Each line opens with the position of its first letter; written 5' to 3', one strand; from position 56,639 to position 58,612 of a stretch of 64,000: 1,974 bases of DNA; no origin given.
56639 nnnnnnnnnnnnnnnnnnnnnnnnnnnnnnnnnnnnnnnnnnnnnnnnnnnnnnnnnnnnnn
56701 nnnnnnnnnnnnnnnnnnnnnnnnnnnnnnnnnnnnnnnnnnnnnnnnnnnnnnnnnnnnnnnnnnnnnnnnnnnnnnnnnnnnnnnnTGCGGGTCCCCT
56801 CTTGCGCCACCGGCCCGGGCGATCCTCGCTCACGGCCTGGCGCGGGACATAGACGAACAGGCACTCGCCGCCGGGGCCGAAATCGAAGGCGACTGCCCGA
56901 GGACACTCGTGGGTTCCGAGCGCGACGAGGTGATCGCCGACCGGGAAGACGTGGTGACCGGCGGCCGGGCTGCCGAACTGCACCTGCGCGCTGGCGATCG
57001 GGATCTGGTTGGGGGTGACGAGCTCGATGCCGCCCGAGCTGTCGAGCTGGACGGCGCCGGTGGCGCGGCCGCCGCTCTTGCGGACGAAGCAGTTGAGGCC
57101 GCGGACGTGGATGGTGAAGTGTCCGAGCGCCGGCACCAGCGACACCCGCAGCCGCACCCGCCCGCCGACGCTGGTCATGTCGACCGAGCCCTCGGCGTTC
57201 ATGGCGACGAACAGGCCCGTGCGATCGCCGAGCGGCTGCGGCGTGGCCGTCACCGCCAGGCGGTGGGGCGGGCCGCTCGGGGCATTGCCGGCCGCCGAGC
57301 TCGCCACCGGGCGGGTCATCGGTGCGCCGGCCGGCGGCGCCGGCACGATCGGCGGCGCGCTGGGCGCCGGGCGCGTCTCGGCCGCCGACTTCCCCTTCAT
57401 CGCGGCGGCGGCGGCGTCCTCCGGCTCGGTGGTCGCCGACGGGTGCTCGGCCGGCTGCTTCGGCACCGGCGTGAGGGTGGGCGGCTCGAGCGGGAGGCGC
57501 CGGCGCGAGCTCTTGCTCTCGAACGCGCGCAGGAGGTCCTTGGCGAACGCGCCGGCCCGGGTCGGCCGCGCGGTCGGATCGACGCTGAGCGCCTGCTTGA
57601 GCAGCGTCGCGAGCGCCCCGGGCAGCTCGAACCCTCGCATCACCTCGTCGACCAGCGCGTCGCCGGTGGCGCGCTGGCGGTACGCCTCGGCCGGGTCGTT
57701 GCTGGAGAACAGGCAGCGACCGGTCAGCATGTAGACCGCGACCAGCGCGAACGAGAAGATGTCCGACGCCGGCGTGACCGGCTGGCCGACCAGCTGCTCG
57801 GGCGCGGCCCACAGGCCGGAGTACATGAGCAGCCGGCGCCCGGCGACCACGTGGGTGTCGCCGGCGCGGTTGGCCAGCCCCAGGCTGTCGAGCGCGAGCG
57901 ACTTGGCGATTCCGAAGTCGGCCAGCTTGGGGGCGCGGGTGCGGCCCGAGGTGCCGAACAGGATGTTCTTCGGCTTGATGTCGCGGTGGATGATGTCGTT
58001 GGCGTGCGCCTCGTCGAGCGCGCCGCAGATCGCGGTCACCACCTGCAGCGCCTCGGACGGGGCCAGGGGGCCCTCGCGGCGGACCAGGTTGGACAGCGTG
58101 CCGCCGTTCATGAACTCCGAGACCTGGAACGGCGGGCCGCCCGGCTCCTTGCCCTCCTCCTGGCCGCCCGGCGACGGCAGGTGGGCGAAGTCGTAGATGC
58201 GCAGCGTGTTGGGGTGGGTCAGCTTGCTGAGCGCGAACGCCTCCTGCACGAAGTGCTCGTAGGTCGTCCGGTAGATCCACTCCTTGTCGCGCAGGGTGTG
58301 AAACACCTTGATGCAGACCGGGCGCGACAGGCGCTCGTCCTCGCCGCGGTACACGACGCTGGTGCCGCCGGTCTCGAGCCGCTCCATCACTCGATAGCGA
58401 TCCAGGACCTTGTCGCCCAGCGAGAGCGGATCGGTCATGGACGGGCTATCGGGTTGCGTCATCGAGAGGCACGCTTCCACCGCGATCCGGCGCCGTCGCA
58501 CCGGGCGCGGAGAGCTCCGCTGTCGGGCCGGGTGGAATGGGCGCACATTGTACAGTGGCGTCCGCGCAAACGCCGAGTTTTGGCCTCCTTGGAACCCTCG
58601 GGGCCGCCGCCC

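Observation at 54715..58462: Translationally coupled two-kinase cassette plus small exported protein, adjacent to a RES-Xre TA module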

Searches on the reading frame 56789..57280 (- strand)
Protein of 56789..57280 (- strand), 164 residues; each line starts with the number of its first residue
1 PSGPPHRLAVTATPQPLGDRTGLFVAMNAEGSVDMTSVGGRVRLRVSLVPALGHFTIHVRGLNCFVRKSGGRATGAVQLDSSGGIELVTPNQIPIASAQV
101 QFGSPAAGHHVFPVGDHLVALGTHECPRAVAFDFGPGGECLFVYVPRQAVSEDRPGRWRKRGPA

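Call 40: predict_structure(alignment_id=A2)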
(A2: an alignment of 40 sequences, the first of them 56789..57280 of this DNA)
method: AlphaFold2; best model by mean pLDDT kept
length: 164 residues; sequences in the alignment: 40
mean_pLDDT: 93.3   pTM: 0.85
mean pLDDT of the five models: 93.3, 92.6, 92.5, 92.3, 91.2
residues with pLDDT >= 90: 143; 70-90: 6; 50-70: 15; < 50: 0
segments of 3 or more residues with pLDDT < 50: none
pLDDT, mean of each block of 10 residues (from residue 1): 89 96 97 96 97 95 97 98 98 98 96 97 96 98 92 63 66
secondary structure, 60 per line:
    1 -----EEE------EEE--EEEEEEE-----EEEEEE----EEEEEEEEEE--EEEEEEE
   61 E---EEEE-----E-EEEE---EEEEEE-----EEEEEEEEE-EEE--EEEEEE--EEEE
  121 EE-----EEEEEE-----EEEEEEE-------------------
elements in order: E6-8 E15-17 E20-26 E32-37 E42-51 E54-61 E65-68 E76-79 E83-88 E94-102 E104-106 E109-114 E117-122 E128-133 E139-145
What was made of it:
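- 56846..57265 (-): K1 C-terminal all-beta domain (residues about 400-539), an orphan domain. The AF2 model has pLDDT 93.3 and 15 strands (call 40).
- On FHA domain (proposed for the K1 C-terminus): The confident model (pLDDT 93.3) has 15 strands in about 140 aa (call 40).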

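Call 43: fold_search(model_id=the predicted structure, library=pdb)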
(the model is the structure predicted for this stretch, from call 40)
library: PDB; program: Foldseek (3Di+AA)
matches with E <= 10: 495; with E <= 0.001: 0
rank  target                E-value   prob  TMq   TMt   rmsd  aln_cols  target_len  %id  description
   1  5l8i_B                1.6e-01  0.23  0.21  0.25   9.4       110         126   16  crystal structure of human FABP6 apo-protein (released 2016-08-24)
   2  6br5_A                3.1e-01  0.16  0.20  0.12   9.9       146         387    9  N2 neuraminidase in complex with a novel antiviral compound (released 2018-03-07)
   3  6n6b_A                3.1e-01  0.16  0.21  0.13   9.1       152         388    8  The complex crystal structure of neuraminidase from A/Minnesota/11/2010 with B10 antibody. (released 2019-07-03)
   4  3sal_A                3.2e-01  0.14  0.20  0.12   9.3       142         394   13  Crystal Structure of Influenza A Virus Neuraminidase N5 (released 2011-08-10)
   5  8b6l_P                3.4e-01  0.06  0.15  0.05  23.1       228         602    9  Subtomogram average of the human Sec61-TRAP-OSTA-translocon (released 2022-12-07)
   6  8vbn_H                4.2e-01  0.07  0.16  0.12  20.1       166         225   11  Structure of bovine anti-HIV Fab ElsE8 (released 2024-09-04)
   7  9mqv_A                4.4e-01  0.10  0.18  0.11  11.8       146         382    9  Crystal structure of human 1122A11 Fab in complex with influenza virus neuraminidase from A/Singapore/INFIMH-16-0019/2 (released 2025-07-23)
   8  1g5w_MODEL_1_A        5.8e-01  0.18  0.27  0.30   7.4       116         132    9  SOLUTION STRUCTURE OF HUMAN HEART-TYPE FATTY ACID BINDING PROTEIN (released 2001-03-07)
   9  5tzm                  5.8e-01  0.08  0.15  0.23  13.2       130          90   12  59th Ig domain of human obscurin (OBSCN Ig59) (released 2017-11-08)
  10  5huk_A                6.4e-01  0.11  0.21  0.13   9.1       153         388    8  The crystal structure of neuraminidase from A/Northern pintail/Washington/40964/2014 influenza virus (released 2016-04-13)
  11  9e99_J                6.4e-01  0.06  0.16  0.12  19.1       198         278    8  Cryo-EM reconstruction of Escherichia phage N4 capsid (released 2025-02-19)
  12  9osr_A                6.8e-01  0.11  0.20  0.12  10.1       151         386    9  Structure of Fab HB420 in complex with influenza H3N2 A/Moscow/10/1999 neuraminidase (released 2025-10-01)
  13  9osr_C                7.1e-01  0.12  0.21  0.12   9.0       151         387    9  Structure of Fab HB420 in complex with influenza H3N2 A/Moscow/10/1999 neuraminidase (released 2025-10-01)
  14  9uax_I                7.1e-01  0.11  0.21  0.12   9.4       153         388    9  The structure of Myanmar_N2 and AS4C_Fab complex (released 2026-04-08)
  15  4gzo_A                7.1e-01  0.09  0.19  0.12  11.0       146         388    8  N2 neuraminidase of A/Tanzania/205/2010 H3N2 in complex with hepes (released 2012-10-17)
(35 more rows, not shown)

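Call 61: fold_search(model_id=the predicted structure, library=viral)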
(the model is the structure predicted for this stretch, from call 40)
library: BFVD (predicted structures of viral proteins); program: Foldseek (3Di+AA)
matches with E <= 10: 526; with E <= 0.001: 0
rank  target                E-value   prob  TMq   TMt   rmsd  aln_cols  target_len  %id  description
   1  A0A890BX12            1.3e-01  0.25  0.24  0.05  18.3       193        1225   12  Polyprotein (Fragment) [Picornavirales sp.]
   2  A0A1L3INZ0            1.4e-01  0.12  0.15  0.11  16.7       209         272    9  E3 CR1-alpha [simian adenovirus 55]
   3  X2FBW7                2.7e-01  0.11  0.20  0.08  15.2       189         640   14  Envelope glycoprotein G [Cercopithecine herpesvirus 16]
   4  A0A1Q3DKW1            3.2e-01  0.05  0.13  0.10  20.8       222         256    8  Uncharacterized protein [Chionoecetes opilio bacilliform virus]
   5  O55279                3.5e-01  0.14  0.20  0.10  12.5       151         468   13  ORF3 [Fowl adenovirus C serotype 10 (strain SA2)]
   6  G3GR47                4.1e-01  0.09  0.20  0.09  17.3       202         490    6  Envelope glycoprotein E [anatid alphaherpesvirus 1]
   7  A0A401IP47            4.1e-01  0.06  0.17  0.10  19.0       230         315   10  Wsv390-like protein [Hemigrapsus takanoi nimavirus]
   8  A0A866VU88            4.3e-01  0.08  0.15  0.15  16.5       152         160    6  Glycoprotein vIgFam4 (Fragment) [Elephant endotheliotropic herpesvirus 1A]
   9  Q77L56                4.6e-01  0.09  0.18  0.09  20.3       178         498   11  Envelope glycoprotein E [Meleagrid herpesvirus 1]
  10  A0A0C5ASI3            5.1e-01  0.06  0.15  0.15  16.4       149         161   12  ORF131 [Spodoptera frugiperda granulovirus]
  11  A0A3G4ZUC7            5.3e-01  0.07  0.16  0.14  14.1       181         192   11  Uncharacterized protein [Edafosvirus sp.]
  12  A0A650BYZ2            5.6e-01  0.16  0.23  0.07  12.2       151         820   12  ORF19A [Fowl aviadenovirus C]
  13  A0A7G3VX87            5.6e-01  0.10  0.20  0.18  10.1       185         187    9  ORF19a [Fowl aviadenovirus 4]
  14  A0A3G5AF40            5.6e-01  0.09  0.20  0.14  11.0       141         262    9  NHL repeat containing protein [Satyrvirus sp.]
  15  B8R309                5.6e-01  0.06  0.14  0.05  17.2       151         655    6  Glycoprotein Gn (Fragment) [Kupe virus]
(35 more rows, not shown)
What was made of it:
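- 56846..57265 (-): Best Foldseek E-values are 0.16 against PDB (call 43) and 0.13 against BFVD (call 61).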

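Call 66: search_solved_structures(query=A5, max_evalue=10)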
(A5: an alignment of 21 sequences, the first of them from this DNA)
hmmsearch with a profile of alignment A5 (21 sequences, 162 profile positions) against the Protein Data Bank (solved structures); distinct sequences matched with E-value up to 10: 0.
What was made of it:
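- On FHA domain (proposed for the K1 C-terminus): A profile of 21 orthologues hits no PDB sequence at E <= 10 (call 66).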

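Call 67: search_protein_families(library=pfam, proteins=[window:56789-57280:-], max_evalue=10)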
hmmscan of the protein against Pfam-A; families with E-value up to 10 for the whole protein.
seq(164 aa): 1 family
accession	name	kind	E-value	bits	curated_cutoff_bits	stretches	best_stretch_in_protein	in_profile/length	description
PF10106.14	DUF2345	-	0.24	11.7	30.7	1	76-105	122-150/151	Uncharacterized protein conserved in bacteria (DUF2345)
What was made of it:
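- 56846..57265 (-): It has no Pfam hit and no PDB sequence hit (calls 66, 67).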

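Call 79: find_related_loci(query=A5, collection=metagenome_contigs, flank=4000)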
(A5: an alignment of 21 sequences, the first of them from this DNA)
Query A5 (164 aa) in metagenome_contigs; peptide patterns used: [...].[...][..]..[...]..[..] (x = any residue, [..] = any of these).
123 stretches matched a pattern; 95 encode a relative of the query (tblastn E <= 1e-3); the best 80 are kept; 80 distinct loci.
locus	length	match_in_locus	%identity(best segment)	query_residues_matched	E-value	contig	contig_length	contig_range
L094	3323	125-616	84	1-164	2e-92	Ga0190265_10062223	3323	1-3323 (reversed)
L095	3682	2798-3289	82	1-164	1e-91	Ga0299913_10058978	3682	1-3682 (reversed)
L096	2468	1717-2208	79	1-164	1e-89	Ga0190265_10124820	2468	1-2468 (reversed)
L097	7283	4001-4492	78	1-164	2e-87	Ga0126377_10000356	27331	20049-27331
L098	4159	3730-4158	82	5-147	2e-78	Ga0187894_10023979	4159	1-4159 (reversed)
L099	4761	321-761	77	6-152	4e-75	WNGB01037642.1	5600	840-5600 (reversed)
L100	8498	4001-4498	66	2-164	2e-70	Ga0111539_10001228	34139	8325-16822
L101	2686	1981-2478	67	2-164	2e-70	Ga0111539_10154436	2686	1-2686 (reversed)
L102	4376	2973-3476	67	2-163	6e-69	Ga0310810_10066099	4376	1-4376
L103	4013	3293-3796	66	2-163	8e-67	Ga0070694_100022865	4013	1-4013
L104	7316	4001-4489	64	6-163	7e-65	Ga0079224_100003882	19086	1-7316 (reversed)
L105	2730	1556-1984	49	1-145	9e-43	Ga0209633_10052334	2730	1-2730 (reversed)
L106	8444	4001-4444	48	13-163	2e-37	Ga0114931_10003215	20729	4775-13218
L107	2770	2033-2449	45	5-144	7e-35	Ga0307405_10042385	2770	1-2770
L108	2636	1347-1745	49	14-147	2e-34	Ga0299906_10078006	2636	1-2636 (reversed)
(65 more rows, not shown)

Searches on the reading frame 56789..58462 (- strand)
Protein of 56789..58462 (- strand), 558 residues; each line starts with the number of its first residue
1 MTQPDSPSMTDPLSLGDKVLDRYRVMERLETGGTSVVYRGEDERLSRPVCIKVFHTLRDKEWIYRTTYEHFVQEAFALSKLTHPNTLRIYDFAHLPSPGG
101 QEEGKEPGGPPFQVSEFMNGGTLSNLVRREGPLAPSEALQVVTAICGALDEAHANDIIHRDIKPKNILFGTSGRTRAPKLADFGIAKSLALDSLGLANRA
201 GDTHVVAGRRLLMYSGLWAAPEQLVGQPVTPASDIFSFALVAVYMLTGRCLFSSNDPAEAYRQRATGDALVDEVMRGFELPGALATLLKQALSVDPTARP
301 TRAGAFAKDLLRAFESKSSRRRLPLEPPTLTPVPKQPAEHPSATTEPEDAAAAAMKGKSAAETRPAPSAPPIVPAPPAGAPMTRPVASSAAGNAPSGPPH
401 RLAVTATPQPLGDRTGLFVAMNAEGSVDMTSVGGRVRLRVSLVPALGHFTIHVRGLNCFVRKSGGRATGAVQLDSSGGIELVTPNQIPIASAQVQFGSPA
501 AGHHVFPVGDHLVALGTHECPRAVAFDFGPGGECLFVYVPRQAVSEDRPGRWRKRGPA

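Call 7: search_protein_families(library=pfam, proteins=[window:56789-58462:-], max_evalue=0.1)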
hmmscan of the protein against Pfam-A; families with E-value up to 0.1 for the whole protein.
window:56789-58462:- (558 aa): 2 families
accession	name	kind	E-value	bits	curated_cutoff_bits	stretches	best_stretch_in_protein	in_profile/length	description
PF00069.31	Pkinase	-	2.8e-35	122.4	31.7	1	23-305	1-257/263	Protein kinase domain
PF07714.23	PK_Tyr_Ser-Thr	-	1.9e-21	77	23.1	1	26-301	4-250/258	Protein tyrosine and serine/threonine kinase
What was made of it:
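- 56786..58462 (-): K1: soluble Hanks-type Ser/Thr kinase, 558 aa (or 550 aa from ATG 58438). Pfam Pkinase scores 122 bits over residues 23-305 (call 7).
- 57548..58396 (-): K1 kinase domain (residues 23-305). Pfam match (call 7).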

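Call 8: search_protein_families(library=padloc, proteins=[window:56789-58462:-], max_evalue=0.1)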
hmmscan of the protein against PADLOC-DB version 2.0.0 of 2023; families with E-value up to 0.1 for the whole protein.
window:56789-58462:- (558 aa): 35 families (the best 25 are shown)
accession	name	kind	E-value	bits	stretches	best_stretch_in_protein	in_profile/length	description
PDLC04042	PD-T4-6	-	8.1e-57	191.1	1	18-319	6-278/292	-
PDLC04054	PD-T4-6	-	2.6e-49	166.5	1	18-368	7-332/347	-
PDLC04053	PD-T4-6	-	2.9e-49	166.2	1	17-333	5-279/311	-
PDLC04138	mad6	-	3e-49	166.5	1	17-342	47-338/659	mads_6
PDLC04039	PD-T4-6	-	1.6e-45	154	1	18-407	11-372/458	-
PDLC04061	PD-T4-6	-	1.4e-44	151.5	1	20-372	15-340/510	-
PDLC04060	PD-T4-6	-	5e-43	145.7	1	16-312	3-268/486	-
PDLC04040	PD-T4-6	-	2.5e-41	140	1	30-326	3-278/547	-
PDLC04043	PD-T4-6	-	2.6e-41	140.1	1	20-338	14-302/452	-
PDLC04057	PD-T4-6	-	1.7e-40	137.3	1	15-321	2-278/443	-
PDLC04041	PD-T4-6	-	4.9e-40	136.1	1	21-366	28-348/443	-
PDLC04052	PD-T4-6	-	1.4e-38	131.3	1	18-320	6-283/496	-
PDLC04047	PD-T4-6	-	1.9e-38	130.3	1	16-321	5-280/327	-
PDLC04064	PD-T4-6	-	4.6e-36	122.6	1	13-310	12-277/369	-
PDLC04048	PD-T4-6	-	5.4e-34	116.1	1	16-315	5-274/354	-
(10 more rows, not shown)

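Call 9: search_protein_families(library=ncbifam, proteins=[window:56789-58462:-], max_evalue=0.1)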
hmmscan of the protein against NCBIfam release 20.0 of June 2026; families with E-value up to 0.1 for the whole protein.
window:56789-58462:- (558 aa): 12 families
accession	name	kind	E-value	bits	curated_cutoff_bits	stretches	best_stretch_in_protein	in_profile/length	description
NF033483.0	PknB_PASTA_kin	equivalog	4.3e-52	177.9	450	1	19-349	5-307/563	Stk1 family PASTA domain-containing Ser/Thr kinase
NF047741.1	antiphage_MADS6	equivalog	4.1e-35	121.4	460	2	113-324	275-471/612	methylation-associated defense system protein kinase MAD6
TIGR03903.1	TOMM_kin_cyc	equivalog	1e-30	106.4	705.75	1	49-308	6-242/1267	TOMM system kinase/cyclase fusion protein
NF052427.1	StpK7MSMEG_1200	equivalog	6.1e-21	74.5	900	1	21-317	7-272/601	serine/threonine protein kinase StpK7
NF033442.0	BREX_PglW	equivalog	8.3e-17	60.2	990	2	126-319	302-491/1391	BREX system serine/threonine kinase PglW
NF038150.1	lanthi_synth_IV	equivalog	2.3e-16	59.3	650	1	20-363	188-504/851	class IV lanthionine synthetase LanL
NF009651.0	PRK13184.1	equivalog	2.6e-13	48.9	839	1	139-309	116-286/932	serine/threonine-protein kinase PknD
NF053615.1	SerThrKinAfsKStmc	equivalog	1.9e-10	40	1300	1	24-359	16-317/809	protein serine/threonine kinase AfsK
NF038151.1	lanthi_synth_III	equivalog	8.8e-05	21.1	575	1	112-190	300-387/833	class III lanthionine synthetase LanKC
NF043056.1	T4SS_LegK1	equivalog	0.0002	20.1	550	1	137-187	189-240/516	Dot/Icm T4SS effector kinase LegK1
TIGR03724.2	arch_bud32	equivalog_domain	0.0039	16.7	125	1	132-189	88-134/193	KEOPS complex kinase/ATPase Bud32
NF007174.0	PRK09605.1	equivalog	0.081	11.4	447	0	138-189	429-476/535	bifunctional N(6)-L-threonylcarbamoyladenine synthase/serine/threonine protein kinase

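Call 20: find_homologous_proteins(query=window:56789-58462:-)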
Query window:56789-58462:- (558 aa): 1580 proteins with E <= 0.001 among 8000 candidates; the best 120 are listed.
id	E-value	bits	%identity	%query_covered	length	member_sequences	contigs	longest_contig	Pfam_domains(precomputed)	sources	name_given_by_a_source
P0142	0.0e+0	1240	100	99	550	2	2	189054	PF07714.24,PF00069.32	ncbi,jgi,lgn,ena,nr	ncbi:MAG TPA: protein kinase [Kofleriaceae bacterium]|nr:protein kinase [Kofleriaceae bacterium]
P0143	0.0e+0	1026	82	100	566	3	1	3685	PF07714.24,PF00069.32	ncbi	-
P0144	3.1e-296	1002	80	100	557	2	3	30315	PF07714.24,PF00069.32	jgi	jgi:eukaryotic-like serine/threonine-protein kinase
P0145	1.8e-293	993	80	100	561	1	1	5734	PF07714.24,PF00069.32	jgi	jgi:serine/threonine-protein kinase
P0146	8.0e-292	987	79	100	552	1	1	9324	PF07714.24,PF00069.32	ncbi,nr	ncbi:MAG TPA: serine/threonine-protein kinase [Kofleriaceae bacterium]|nr:serine/threonine-protein k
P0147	2.4e-279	946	74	100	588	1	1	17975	PF07714.24,PF00069.32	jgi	jgi:eukaryotic-like serine/threonine-protein kinase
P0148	8.3e-279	944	74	100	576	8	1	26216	PF07714.24,PF00069.32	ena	-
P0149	5.3e-274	928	73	100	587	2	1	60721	PF07714.24,PF00069.32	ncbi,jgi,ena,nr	ncbi:MAG TPA: protein kinase [Kofleriaceae bacterium]|nr:protein kinase [Kofleriaceae bacterium]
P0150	1.3e-261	887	72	99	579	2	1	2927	PF07714.24,PF00069.32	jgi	jgi:eukaryotic-like serine/threonine-protein kinase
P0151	5.7e-242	823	68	100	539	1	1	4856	PF07714.24,PF00069.32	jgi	jgi:serine/threonine protein kinase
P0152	1.2e-237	808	67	100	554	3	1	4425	PF07714.24,PF00069.32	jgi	jgi:serine/threonine protein kinase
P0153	2.6e-237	807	68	100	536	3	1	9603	PF07714.24,PF00069.32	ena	-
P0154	3.6e-237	807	66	98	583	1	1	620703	PF07714.24,PF00069.32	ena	-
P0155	1.2e-236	805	66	99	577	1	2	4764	PF07714.24,PF00069.32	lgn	-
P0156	3.8e-236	803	68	100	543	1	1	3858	PF07714.24,PF00069.32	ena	-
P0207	7.2e-135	469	47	98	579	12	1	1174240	PF07714.24,PF00069.32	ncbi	-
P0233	1.4e-130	455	44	98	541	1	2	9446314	PF07714.24,PF00069.32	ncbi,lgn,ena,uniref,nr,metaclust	ncbi:serine/threonine protein kinase [Haliangium ochraceum]|uniref:Serine/threonine protein kinase n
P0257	3.7e-129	450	45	96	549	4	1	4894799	PF07714.24,PF00069.32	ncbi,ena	-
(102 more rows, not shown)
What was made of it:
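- Checked: K1 runs 56786-58462 (-) and encodes 558 aa. An alternative ATG at 58438 gives the 550 aa annotated by NCBI (call 20).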

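Call 22: find_encoding_contigs(protein=P0233, flank=10000, max_places=2)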
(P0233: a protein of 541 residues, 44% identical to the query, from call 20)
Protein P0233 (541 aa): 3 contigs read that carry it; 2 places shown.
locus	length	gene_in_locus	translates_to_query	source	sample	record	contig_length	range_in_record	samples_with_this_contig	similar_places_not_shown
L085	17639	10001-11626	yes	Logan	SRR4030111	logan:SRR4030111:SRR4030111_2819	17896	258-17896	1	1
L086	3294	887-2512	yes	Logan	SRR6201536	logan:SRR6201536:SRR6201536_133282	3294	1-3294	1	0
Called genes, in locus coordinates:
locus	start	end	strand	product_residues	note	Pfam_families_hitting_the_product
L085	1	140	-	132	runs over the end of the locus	?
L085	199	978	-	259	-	PF13411:MerR_1 (faint)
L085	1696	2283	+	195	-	-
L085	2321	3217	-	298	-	PF00248:Aldo_ket_red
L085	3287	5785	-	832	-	PF13424:TPR_12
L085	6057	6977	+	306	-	-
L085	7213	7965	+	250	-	PF03741:TerC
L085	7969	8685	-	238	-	PF14234:DUF4336 (weak)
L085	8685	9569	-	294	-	PF13561:adh_short_C2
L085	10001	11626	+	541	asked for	PF00069:Pkinase, PF07714:PK_Tyr_Ser-Thr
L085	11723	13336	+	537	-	PF00069:Pkinase, PF07714:PK_Tyr_Ser-Thr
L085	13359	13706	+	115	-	-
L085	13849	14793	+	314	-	PF01370:Epimerase, PF05368:NmrA (weak), PF13460:NAD_binding_10, PF08338:DUF1731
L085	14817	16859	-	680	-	-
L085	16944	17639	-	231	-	?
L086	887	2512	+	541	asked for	PF00069:Pkinase, PF07714:PK_Tyr_Ser-Thr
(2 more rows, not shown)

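Call 68: find_encoding_contigs(protein=P0257, flank=6000, max_places=1)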
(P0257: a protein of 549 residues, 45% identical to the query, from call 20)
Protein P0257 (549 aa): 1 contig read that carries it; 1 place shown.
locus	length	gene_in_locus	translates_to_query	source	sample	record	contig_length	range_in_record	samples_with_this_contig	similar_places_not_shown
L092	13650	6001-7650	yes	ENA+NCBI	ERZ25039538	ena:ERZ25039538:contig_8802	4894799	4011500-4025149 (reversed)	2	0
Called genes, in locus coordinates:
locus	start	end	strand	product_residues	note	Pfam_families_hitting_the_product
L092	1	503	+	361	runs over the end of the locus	PF27435:TP_0813_N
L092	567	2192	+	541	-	PF01011:PQQ (faint), PF13360:PQQ_2, PF13570:Beta-prop_ACSF4 (weak)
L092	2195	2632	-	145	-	PF21893:DUF6918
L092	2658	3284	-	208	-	-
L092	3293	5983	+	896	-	-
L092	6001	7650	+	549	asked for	PF00069:Pkinase, PF07714:PK_Tyr_Ser-Thr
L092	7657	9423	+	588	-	PF07714:PK_Tyr_Ser-Thr, PF00069:Pkinase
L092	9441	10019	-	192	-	-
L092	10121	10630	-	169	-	-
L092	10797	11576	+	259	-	PF00009:GTP_EFTU, PF01926:MMR_HSR1 (weak)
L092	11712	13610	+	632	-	PF03144:GTP_EFTU_D2, PF22042:EF-G_D2, PF16658:RF3_C, PF00083:Sugar_tr, PF07690:MFS_1, PF12832:MFS_1_like (weak), PF07690:MFS_1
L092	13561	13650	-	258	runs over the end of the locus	-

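Call 69: find_encoding_contigs(protein=P0207, flank=6000, max_places=1)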
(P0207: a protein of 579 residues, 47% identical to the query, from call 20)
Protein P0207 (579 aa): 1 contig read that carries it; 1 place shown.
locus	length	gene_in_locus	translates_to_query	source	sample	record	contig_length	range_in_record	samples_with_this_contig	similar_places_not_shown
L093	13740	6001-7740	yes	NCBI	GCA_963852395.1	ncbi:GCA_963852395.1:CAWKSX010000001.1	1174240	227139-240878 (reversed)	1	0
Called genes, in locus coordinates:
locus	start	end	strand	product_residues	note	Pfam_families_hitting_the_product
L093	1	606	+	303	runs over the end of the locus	-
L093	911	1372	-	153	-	-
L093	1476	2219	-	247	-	-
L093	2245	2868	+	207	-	PF09335:VTT_dom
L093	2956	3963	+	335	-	PF27435:TP_0813_N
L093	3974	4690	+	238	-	-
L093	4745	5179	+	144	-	PF21893:DUF6918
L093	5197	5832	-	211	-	-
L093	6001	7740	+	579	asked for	PF00069:Pkinase, PF07714:PK_Tyr_Ser-Thr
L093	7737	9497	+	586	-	PF00069:Pkinase, PF07714:PK_Tyr_Ser-Thr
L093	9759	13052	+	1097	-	PF00069:Pkinase, PF07714:PK_Tyr_Ser-Thr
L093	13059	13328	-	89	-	-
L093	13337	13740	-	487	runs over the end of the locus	PF07653:SH3_2 (faint), PF08239:SH3_3 (weak), PF00018:SH3_1 (faint), PF18348:SH3_16 (faint), PF06347:SH3_4 (weak)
